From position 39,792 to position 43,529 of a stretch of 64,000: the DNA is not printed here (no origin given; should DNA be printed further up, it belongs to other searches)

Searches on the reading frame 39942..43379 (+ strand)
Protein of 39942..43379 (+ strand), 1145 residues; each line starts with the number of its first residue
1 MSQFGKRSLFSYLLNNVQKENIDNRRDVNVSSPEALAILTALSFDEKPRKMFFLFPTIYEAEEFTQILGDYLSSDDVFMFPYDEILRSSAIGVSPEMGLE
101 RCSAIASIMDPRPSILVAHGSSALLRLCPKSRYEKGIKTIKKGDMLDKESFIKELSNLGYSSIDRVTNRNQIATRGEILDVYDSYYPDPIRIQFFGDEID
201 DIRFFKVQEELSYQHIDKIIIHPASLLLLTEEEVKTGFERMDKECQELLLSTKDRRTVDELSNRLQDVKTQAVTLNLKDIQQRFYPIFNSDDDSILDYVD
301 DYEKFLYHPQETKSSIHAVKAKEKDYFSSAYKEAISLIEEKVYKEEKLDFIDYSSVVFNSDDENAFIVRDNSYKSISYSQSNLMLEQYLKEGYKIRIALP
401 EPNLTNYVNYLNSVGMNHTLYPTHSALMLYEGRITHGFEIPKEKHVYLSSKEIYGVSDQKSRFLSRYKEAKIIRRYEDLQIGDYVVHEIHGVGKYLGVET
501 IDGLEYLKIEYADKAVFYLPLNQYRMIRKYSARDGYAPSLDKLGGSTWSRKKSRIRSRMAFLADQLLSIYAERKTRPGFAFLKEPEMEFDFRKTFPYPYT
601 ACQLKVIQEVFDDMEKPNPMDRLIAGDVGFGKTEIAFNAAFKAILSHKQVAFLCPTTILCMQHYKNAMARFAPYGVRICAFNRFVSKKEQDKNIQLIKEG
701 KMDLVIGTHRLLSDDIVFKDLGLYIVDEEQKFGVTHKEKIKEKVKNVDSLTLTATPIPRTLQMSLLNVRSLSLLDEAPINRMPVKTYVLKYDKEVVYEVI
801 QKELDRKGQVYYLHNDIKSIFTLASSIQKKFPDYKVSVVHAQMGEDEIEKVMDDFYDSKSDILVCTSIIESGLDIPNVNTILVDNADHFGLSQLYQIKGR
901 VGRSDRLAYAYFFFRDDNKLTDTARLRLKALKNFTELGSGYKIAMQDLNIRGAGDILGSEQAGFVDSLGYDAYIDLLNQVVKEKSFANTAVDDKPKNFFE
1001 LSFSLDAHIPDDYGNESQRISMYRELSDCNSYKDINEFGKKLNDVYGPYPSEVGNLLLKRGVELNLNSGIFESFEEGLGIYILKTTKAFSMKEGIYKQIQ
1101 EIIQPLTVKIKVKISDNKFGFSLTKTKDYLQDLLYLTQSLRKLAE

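Call 49: search_protein_families(library=pfam, proteins=[window:39942-43379:+], max_evalue=0.0001)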
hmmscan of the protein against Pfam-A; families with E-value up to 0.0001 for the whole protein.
window:39942-43379:+ (1145 aa): 8 families
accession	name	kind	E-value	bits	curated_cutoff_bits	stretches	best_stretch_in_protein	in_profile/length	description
PF00270.35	DEAD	-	1.6e-23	83.7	26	1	601-762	2-165/167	DEAD/DEAH box helicase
PF00271.37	Helicase_C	-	1.5e-21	77.1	23.5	1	798-904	4-109/110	Helicase conserved C-terminal domain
PF17757.6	UvrB_inter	-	7.3e-19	68.1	22.9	1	140-225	3-89/91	UvrB interaction domain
PF02559.22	CarD_TRCF_RID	-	2.7e-15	56.6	23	1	479-531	1-57/57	CarD-like/TRCF RID domain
PF03461.20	TRCF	-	1.7e-12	48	25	1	1005-1058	3-57/95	TRCF domain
PF04851.21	ResIII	-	1.8e-10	41.4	22.5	1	601-756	6-162/164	Type III restriction enzyme, res subunit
PF22590.2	Cas3-like_C_2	-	9.9e-06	26.2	27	1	807-905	2-105/106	CRISPR-associated nuclease/helicase Cas3, C-terminal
PF00176.29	SNF2-rel_dom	-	1.6e-05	24.6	24.9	0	623-847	21-245/290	SNF2-related domain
